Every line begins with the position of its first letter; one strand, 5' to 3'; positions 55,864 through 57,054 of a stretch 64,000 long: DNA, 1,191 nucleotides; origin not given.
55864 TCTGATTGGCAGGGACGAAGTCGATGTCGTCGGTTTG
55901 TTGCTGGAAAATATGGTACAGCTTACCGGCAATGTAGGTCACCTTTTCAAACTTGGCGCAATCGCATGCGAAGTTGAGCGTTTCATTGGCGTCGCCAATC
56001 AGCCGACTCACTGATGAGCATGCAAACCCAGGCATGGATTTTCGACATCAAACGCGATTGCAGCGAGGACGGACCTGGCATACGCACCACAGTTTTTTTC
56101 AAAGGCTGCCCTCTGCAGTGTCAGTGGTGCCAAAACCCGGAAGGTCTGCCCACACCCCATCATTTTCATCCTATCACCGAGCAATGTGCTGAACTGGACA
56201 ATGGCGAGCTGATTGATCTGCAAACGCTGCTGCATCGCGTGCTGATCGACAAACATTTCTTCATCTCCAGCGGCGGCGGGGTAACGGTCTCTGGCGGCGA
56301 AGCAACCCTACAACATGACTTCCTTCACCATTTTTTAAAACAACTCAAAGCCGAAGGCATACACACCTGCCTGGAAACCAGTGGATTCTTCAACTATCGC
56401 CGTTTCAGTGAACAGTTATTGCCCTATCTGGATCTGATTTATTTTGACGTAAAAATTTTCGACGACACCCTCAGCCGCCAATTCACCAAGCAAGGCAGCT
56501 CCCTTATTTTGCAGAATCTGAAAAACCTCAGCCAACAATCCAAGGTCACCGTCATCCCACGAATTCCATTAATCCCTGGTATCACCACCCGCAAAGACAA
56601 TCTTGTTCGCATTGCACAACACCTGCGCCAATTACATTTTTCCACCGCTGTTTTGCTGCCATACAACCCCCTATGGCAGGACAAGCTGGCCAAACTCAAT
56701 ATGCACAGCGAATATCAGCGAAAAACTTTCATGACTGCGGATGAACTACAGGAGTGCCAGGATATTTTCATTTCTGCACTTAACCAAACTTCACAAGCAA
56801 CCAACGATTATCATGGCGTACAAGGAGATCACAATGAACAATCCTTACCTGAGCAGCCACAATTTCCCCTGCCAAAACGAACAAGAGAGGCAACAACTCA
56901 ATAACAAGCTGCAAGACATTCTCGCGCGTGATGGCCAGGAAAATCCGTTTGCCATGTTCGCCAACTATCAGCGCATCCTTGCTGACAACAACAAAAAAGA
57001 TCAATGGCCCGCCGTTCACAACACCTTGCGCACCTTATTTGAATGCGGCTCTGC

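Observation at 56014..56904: PFL2-class glycyl radical enzyme paired with a PflA-type activase lacking the auxiliary ferredoxin-like cluster domain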

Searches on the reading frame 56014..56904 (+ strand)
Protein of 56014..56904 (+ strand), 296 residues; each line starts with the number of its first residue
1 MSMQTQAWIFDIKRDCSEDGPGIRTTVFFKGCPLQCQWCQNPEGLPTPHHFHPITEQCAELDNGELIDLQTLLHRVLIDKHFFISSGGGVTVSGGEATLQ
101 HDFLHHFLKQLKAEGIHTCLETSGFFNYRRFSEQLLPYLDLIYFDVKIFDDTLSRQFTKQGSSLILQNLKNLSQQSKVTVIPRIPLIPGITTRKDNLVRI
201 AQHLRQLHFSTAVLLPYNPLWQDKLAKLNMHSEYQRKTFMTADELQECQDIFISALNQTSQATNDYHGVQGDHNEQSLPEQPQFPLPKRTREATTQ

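Call 3: search_protein_families(library=pfam, proteins=[window:56014-56904:+], max_evalue=0.01)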
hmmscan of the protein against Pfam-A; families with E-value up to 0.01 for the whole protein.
window:56014-56904:+ (296 aa): 2 families
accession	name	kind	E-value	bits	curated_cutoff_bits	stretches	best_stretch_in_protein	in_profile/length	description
PF04055.27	Radical_SAM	-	9.4e-15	55.6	29.5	1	27-193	2-157/166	Radical SAM superfamily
PF13353.11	Fer4_12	-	9.2e-13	49.1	22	1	19-162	2-131/137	4Fe-4S single cluster domain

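Call 4: search_protein_families(library=ncbifam, proteins=[window:56014-56904:+], max_evalue=0.01)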
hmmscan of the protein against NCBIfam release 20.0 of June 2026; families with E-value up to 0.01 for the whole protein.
window:56014-56904:+ (296 aa): 23 families
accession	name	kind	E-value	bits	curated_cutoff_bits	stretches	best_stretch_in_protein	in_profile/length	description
TIGR02494.1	PFLE_PFLC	subfamily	2.3e-61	207.6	174.35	2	64-253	101-290/293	glycyl-radical enzyme activating protein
NF043069.1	T4HPD_activ_SAM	equivalog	4.3e-56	190.5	425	2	64-255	101-291/299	trans-4-hydroxy-L-proline dehydratase activase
NF048010.1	SfplDhtActHpsHDes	equivalog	5.7e-50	169.8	430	2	63-247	108-293/298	(2S)-3-sulfopropanediol dehydratase activating enzyme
NF033717.2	HPDL_rSAM_activ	equivalog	2.3e-48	165.1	420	2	69-254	114-298/311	4-hydroxyphenylacetate decarboxylase activase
NF048008.1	SfplDhtActHpfHKleb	equivalog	5.5e-48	163.8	500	2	64-236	104-277/308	(2S)-3-sulfopropanediol dehydratase activating enzyme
NF007483.0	PRK10076.1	equivalog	1.2e-47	162.5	326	1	4-238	19-267/292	[formate-C-acetyltransferase]-activating enzyme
NF033719.1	ind_deCO2_activ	equivalog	1.8e-47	162.1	425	2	63-251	107-292/302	indoleacetate decarboxylase activase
TIGR04395.1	cutC_activ_rSAM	equivalog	5.4e-45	154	360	2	64-252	107-297/309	choline TMA-lyase-activating enzyme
TIGR02493.1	PFLA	equivalog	9.6e-45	152.8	231.75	1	17-252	10-232/235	pyruvate formate-lyase-activating protein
NF008356.0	PRK11145.1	equivalog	5.3e-36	124.1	375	1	16-253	14-238/246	pyruvate formate lyase 1-activating protein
TIGR04003.1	rSAM_BssD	equivalog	5.6e-34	117.7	496.45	2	64-235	105-277/314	[benzylsuccinate synthase]-activating enzyme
TIGR04041.1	activase_YjjW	hypoth_equivalog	1.1e-31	110.2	250.2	2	77-217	102-238/276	YjjW family glycine radical enzyme activase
TIGR02495.1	NrdG2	equivalog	1.7e-16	60.1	131.15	1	25-207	19-183/193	anaerobic ribonucleoside-triphosphate reductase activating protein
TIGR02491.1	NrdG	equivalog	5.4e-07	29.7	126.1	1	12-118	5-97/154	anaerobic ribonucleoside-triphosphate reductase activating protein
TIGR04349.1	rSAM_QueE_gams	hypoth_equivalog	7.4e-06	25.8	300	1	26-140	21-114/210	7-carboxy-7-deazaguanine synthase QueE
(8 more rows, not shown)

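Call 5: find_homologous_proteins(query=window:56014-56904:+, max_evalue=0.00001)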
Query window:56014-56904:+ (296 aa): 7903 proteins with E <= 0.00001 among 8000 candidates; the best 120 are listed.
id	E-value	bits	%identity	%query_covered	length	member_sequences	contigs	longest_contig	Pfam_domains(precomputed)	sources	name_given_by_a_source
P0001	1.7e-202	689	100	100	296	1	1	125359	PF04055.28,PF13353.12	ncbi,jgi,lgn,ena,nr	ncbi:MAG: radical SAM protein [Gammaproteobacteria bacterium]|nr:radical SAM protein [Gammaproteobac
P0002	1.3e-92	328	60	83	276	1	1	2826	PF04055.28,PF13353.12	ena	-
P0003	1.8e-91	324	61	83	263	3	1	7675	PF04055.28,PF13353.12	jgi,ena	-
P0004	1.0e-90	322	61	84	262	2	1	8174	PF04055.28,PF13353.12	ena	-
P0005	1.6e-90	321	60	84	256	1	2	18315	PF04055.28,PF13353.12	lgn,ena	-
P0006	1.8e-90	321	61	83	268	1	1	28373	PF04055.28,PF13353.12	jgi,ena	-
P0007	4.2e-90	320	61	83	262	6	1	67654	PF04055.28,PF13353.12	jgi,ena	-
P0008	4.5e-90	320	62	83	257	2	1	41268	PF04055.28,PF13353.12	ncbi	-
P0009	5.1e-90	319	58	85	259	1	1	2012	PF04055.28,PF13353.12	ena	-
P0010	6.1e-90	319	58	85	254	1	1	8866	PF04055.28,PF13353.12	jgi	jgi:pyruvate formate lyase activating enzyme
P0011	6.9e-90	319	60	85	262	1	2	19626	PF04055.28,PF13353.12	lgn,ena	-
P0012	1.4e-89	318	61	84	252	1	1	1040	PF04055.28,PF13353.12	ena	-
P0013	1.7e-89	318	53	84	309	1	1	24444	PF04055.28,PF13353.12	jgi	jgi:pyruvate formate lyase activating enzyme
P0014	1.9e-89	318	61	83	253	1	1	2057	PF04055.28,PF13353.12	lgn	-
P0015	4.9e-89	316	51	85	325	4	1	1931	PF04055.28,PF13353.12,PF12837.13,PF00037.33,PF13484.12,PF25160.2,PF13237.12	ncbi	-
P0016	3.8e-88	313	52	83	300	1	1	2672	PF04055.28,PF13353.12,PF00037.33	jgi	-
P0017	7.9e-88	312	59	85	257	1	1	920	PF04055.28,PF13353.12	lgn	-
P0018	1.3e-87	312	55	85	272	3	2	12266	PF04055.28,PF13353.12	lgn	-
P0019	1.5e-87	311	52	84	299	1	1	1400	PF04055.28,PF13353.12,PF00037.33,PF13484.12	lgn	-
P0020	2.0e-87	311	56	85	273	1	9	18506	PF04055.28,PF13353.12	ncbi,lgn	-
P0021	2.5e-87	311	59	84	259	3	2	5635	PF04055.28,PF13353.12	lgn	-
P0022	2.5e-87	311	51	84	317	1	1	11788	PF14697.12,PF04055.28,PF13353.12,PF12837.13,PF00037.33,PF25160.2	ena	-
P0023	2.8e-87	310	52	83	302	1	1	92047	PF04055.28,PF13353.12,PF12837.13,PF00037.33,PF12838.13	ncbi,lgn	-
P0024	2.9e-87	310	51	87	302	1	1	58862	PF04055.28,PF13353.12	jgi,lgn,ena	-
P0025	3.9e-87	310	51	84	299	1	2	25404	PF04055.28,PF13353.12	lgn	-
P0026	4.3e-87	310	59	84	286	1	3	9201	PF04055.28,PF13353.12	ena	-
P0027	5.7e-87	309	51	87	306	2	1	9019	PF04055.28,PF13353.12,PF00037.33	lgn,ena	-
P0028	5.9e-87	309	50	82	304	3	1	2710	PF04055.28,PF13353.12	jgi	-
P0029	7.4e-87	309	50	88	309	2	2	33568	PF04055.28,PF13353.12,PF12837.13,PF00037.33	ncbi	-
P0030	7.9e-87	309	51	86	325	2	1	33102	PF04055.28,PF13353.12,PF12837.13,PF00037.33,PF13237.12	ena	-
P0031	2.8e-86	307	50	82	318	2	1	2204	PF04055.28,PF13353.12,PF12837.13,PF00037.33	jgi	-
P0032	3.5e-86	307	51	85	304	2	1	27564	PF04055.28,PF13353.12,PF12837.13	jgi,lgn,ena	-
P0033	3.6e-86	307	59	83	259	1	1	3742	PF04055.28,PF13353.12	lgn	-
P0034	4.5e-86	306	58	84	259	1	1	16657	PF04055.28,PF13353.12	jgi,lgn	jgi:pyruvate formate lyase activating enzyme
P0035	7.2e-86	306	52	84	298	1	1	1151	PF04055.28,PF13353.12,PF12837.13,PF25160.2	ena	-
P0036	8.5e-86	306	50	82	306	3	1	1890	PF04055.28,PF13353.12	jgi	-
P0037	1.2e-85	305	51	84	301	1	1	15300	PF04055.28,PF13353.12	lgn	-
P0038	2.1e-85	304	54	86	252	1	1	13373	PF04055.28,PF13353.12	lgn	-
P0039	2.4e-85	304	50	82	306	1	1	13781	PF04055.28,PF13353.12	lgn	-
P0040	2.7e-85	304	49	86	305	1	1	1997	PF04055.28,PF13353.12,PF12837.13,PF00037.33,PF13237.12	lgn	-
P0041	3.2e-85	304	50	84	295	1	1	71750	PF04055.28,PF13353.12,PF00037.33,PF25160.2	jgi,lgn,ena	-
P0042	3.4e-85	304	58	83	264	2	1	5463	PF04055.28,PF13353.12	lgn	-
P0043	3.8e-85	303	51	84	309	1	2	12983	PF04055.28,PF13353.12,PF12837.13,PF00037.33,PF13484.12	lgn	-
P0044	4.3e-85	303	50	85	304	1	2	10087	PF04055.28,PF13353.12,PF12837.13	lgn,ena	-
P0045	4.6e-85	303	58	84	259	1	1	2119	PF04055.28,PF13353.12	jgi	-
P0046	5.0e-85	303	52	84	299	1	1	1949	PF04055.28,PF13353.12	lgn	-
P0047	6.7e-85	303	50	84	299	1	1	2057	PF04055.28,PF13353.12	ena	-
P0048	9.2e-85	302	50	83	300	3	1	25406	PF04055.28,PF13353.12,PF12837.13,PF00037.33,PF12838.13,PF13237.12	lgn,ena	-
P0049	9.2e-85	302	49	83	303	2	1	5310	PF04055.28,PF13353.12,PF12837.13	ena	-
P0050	1.0e-84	302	58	84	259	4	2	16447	PF04055.28,PF13353.12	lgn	-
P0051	1.1e-84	302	49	85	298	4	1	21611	PF04055.28,PF13353.12,PF00037.33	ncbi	-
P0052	1.2e-84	302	51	84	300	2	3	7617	PF04055.28,PF13353.12,PF12837.13,PF00037.33,PF25160.2,PF13237.12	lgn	-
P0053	1.3e-84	302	51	84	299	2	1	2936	PF04055.28,PF13353.12,PF12837.13,PF00037.33,PF13237.12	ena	-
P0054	1.8e-84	301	50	85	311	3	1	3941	PF04055.28,PF13353.12,PF00037.33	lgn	-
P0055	1.8e-84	301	51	83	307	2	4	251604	PF04055.28,PF13353.12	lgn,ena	-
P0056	2.2e-84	301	49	87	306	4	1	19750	PF04055.28,PF13353.12,PF12837.13,PF00037.33,PF13484.12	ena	-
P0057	2.3e-84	301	49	84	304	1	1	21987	PF04055.28,PF13353.12,PF12837.13,PF00037.33,PF12838.13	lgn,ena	-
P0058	2.5e-84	301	50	85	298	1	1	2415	PF04055.28,PF13353.12,PF00037.33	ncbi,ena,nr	ncbi:MAG TPA: glycyl-radical enzyme activating protein [Gammaproteobacteria bacterium]|nr:glycyl-rad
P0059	2.5e-84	301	51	85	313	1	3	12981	PF14697.12,PF04055.28,PF12797.13,PF13353.12,PF12837.13,PF00037.33,PF12838.13,PF25160.2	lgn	-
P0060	2.6e-84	301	49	85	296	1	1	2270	PF04055.28,PF13353.12,PF00037.33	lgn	-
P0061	2.6e-84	301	56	83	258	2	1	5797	PF04055.28,PF13353.12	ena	-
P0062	2.7e-84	301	58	85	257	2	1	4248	PF04055.28,PF13353.12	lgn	-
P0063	4.5e-84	300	52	83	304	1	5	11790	PF04055.28,PF13353.12,PF00037.33,PF25160.2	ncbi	-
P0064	6.0e-84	299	50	84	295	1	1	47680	PF04055.28,PF13353.12,PF00037.33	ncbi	-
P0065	6.8e-84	299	51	83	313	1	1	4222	PF04055.28,PF13353.12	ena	-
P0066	7.1e-84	299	49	84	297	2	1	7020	PF04055.28,PF13353.12,PF00037.33,PF25160.2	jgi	-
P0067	1.0e-83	299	50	84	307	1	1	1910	PF04055.28,PF13353.12,PF00037.33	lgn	-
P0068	1.9e-83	298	50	83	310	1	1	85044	PF04055.28,PF13353.12,PF00037.33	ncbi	-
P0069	2.3e-83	298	57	84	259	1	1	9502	PF04055.28,PF13353.12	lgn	-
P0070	3.7e-83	297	50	84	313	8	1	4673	PF04055.28,PF13353.12,PF12837.13,PF00037.33,PF13237.12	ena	-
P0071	4.0e-83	297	50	84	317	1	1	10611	PF04055.28,PF13353.12,PF12837.13,PF00037.33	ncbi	-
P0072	4.7e-83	297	58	84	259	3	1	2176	PF04055.28,PF13353.12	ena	-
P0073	6.6e-83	296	49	84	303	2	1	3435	PF04055.28,PF13353.12,PF00037.33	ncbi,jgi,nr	ncbi:MAG: glycyl-radical enzyme activating protein [Gammaproteobacteria bacterium]|nr:glycyl-radical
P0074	6.7e-83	296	50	85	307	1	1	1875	PF04055.28,PF13353.12,PF00037.33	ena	-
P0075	7.0e-83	296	51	83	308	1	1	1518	PF04055.28,PF13353.12,PF12837.13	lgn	-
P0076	9.4e-83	296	49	83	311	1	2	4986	PF04055.28,PF13353.12,PF12837.13,PF00037.33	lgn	-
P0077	9.9e-83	295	49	89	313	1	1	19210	PF04055.28,PF13353.12,PF12837.13,PF00037.33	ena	-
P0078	1.0e-82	295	58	82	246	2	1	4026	PF04055.28,PF13353.12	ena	-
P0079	1.2e-82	295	49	84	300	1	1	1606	PF04055.28,PF13353.12,PF12837.13,PF00037.33,PF25160.2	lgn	-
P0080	1.2e-82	295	50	82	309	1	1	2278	PF04055.28,PF13353.12,PF12837.13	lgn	-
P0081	1.3e-82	295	59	83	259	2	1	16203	PF04055.28,PF13353.12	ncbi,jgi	ncbi:MAG: radical SAM protein [Sulfuricellaceae bacterium]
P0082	2.2e-82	294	56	85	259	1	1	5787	PF04055.28,PF13353.12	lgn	-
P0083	3.0e-82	294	57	82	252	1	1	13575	PF04055.28,PF13353.12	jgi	jgi:pyruvate formate lyase activating enzyme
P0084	3.0e-82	294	50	84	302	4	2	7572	PF04055.28,PF13353.12,PF25160.2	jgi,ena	-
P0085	3.6e-82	294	49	84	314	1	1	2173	PF04055.28,PF13353.12,PF12837.13,PF00037.33,PF12838.13,PF25160.2,PF13237.12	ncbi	-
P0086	4.4e-82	293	57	83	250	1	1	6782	PF04055.28,PF13353.12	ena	-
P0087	4.7e-82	293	49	82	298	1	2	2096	PF04055.28,PF13353.12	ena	-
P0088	5.6e-82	293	57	82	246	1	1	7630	PF04055.28,PF13353.12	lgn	-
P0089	1.4e-81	292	55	85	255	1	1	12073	PF04055.28,PF13353.12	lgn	-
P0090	1.4e-81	292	54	87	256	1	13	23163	PF04055.28,PF13353.12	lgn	-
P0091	1.4e-81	292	58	84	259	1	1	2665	PF04055.28,PF13353.12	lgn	-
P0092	1.7e-81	291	47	88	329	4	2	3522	PF04055.28,PF13353.12,PF12837.13,PF13484.12,PF25160.2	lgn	-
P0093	2.0e-81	291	56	82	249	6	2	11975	PF04055.28,PF13353.12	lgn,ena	-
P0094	2.6e-81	291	54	87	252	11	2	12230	PF04055.28,PF13353.12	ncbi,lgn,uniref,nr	ncbi:radical SAM protein [Nitrosomonas sp.]|uniref:radical SAM protein n=1 Tax=Nitrosomonas sp. TaxI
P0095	2.8e-81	291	49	83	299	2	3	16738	PF04055.28,PF13353.12,PF12837.13,PF00037.33,PF25160.2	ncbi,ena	-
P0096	2.8e-81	291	49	84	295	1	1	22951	PF04055.28,PF13353.12,PF00037.33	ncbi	-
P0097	3.0e-81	291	46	89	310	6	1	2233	PF04055.28,PF13353.12,PF12837.13,PF00037.33,PF25160.2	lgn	-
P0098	3.8e-81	290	56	82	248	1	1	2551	PF04055.28,PF13353.12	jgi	jgi:pyruvate formate lyase activating enzyme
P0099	4.7e-81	290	55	84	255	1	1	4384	PF04055.28,PF13353.12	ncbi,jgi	-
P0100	5.4e-81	290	57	82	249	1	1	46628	PF04055.28,PF13353.12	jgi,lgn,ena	-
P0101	5.4e-81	290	54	83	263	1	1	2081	PF04055.28,PF13353.12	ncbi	-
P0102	5.6e-81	290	50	82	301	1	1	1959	PF04055.28,PF13353.12,PF12837.13,PF00037.33,PF25160.2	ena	-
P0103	6.2e-81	290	54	85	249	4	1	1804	PF04055.28,PF13353.12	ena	-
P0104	6.5e-81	290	56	83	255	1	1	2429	PF04055.28,PF13353.12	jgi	-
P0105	7.0e-81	289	58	82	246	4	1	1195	PF04055.28,PF13353.12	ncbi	-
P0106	7.3e-81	289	56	83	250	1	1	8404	PF04055.28,PF13353.12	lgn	-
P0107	8.4e-81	289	45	89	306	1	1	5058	PF04055.28,PF13353.12,PF25160.2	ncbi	-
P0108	8.4e-81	289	56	83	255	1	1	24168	PF04055.28,PF13353.12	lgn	-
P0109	8.8e-81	289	47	88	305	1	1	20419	PF04055.28,PF13353.12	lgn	-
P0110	9.2e-81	289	57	82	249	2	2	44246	PF04055.28,PF13353.12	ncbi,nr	ncbi:MAG: radical SAM protein [Gammaproteobacteria bacterium]|nr:radical SAM protein [Gammaproteobac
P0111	1.5e-80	288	57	85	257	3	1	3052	PF04055.28,PF13353.12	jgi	jgi:pyruvate formate lyase activating enzyme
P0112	1.5e-80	288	48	84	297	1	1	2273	PF04055.28,PF13353.12,PF13484.12,PF25160.2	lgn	-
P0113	1.5e-80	288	46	84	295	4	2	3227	PF04055.28,PF13353.12,PF25160.2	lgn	-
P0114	1.7e-80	288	52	89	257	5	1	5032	PF04055.28,PF13353.12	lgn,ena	-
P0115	1.7e-80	288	50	84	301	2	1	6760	PF04055.28,PF13353.12,PF00037.33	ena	-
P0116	2.1e-80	288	53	88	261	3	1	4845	PF04055.28,PF13353.12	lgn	-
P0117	2.3e-80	288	56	84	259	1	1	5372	PF04055.28,PF13353.12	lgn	-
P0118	2.6e-80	288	55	82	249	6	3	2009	PF04055.28,PF13353.12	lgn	-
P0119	3.0e-80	287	46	88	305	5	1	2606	PF04055.28,PF13353.12,PF25160.2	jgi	jgi:pyruvate formate lyase activating enzyme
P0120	3.5e-80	287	50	84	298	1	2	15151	PF04055.28,PF13353.12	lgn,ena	-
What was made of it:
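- Checked: There is no PF00037/PF12837/PF12838/PF13237 hit, although these are recorded for its ~300-aa homologs (calls 3, 5).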

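Call 6: search_solved_structures(query=window:56014-56904:+, max_evalue=0.001, show_alignments=3)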
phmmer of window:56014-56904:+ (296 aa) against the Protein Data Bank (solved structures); distinct sequences matched with E-value up to 0.001: 3.
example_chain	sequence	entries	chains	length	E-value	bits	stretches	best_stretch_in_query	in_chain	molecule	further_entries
8fo0_A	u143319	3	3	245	2e-29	105.6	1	17-227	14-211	Pyruvate formate-lyase 1-activating enzyme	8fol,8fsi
3c8f_A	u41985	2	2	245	2.7e-29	105.2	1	17-227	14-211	Pyruvate formate-lyase 1-activating enzyme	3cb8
3can_A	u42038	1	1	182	1.2e-16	63.7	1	86-250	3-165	Pyruvate-formate lyase-activating enzyme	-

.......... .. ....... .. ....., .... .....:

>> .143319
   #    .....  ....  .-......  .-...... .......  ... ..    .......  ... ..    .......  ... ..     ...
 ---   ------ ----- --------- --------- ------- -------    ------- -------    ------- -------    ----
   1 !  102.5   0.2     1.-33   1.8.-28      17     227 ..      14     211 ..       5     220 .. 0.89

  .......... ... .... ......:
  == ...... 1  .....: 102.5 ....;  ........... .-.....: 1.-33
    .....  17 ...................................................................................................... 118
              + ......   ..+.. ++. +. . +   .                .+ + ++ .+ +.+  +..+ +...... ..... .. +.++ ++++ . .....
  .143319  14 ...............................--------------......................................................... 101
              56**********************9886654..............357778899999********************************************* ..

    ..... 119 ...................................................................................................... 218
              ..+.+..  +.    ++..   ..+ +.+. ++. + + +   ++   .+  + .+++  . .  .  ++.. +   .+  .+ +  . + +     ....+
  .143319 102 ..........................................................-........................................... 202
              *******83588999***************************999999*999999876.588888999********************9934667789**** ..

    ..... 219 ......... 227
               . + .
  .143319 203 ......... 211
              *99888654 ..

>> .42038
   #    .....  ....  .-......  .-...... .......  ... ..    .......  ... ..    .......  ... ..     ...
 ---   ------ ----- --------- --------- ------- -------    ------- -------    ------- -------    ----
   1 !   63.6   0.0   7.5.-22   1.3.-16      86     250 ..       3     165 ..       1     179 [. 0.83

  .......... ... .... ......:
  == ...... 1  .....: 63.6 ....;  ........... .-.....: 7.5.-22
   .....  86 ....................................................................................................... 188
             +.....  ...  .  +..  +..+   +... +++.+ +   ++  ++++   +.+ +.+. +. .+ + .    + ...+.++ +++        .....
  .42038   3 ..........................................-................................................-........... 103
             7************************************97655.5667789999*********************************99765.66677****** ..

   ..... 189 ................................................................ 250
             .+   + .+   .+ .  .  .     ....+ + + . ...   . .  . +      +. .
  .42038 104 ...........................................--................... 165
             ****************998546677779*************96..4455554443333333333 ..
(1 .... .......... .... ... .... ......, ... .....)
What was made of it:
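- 56014..56904 (+): GRE-activating radical-SAM enzyme (296 aa) lacking the ferredoxin-like auxiliary-cluster insert. This is the finding itself. PDB PflA 3c8f 2.7e-29 over residues 17-227 (call 6).
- The architecture (radical-SAM domain only) and the best solved-structure match are PflA (call 6).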
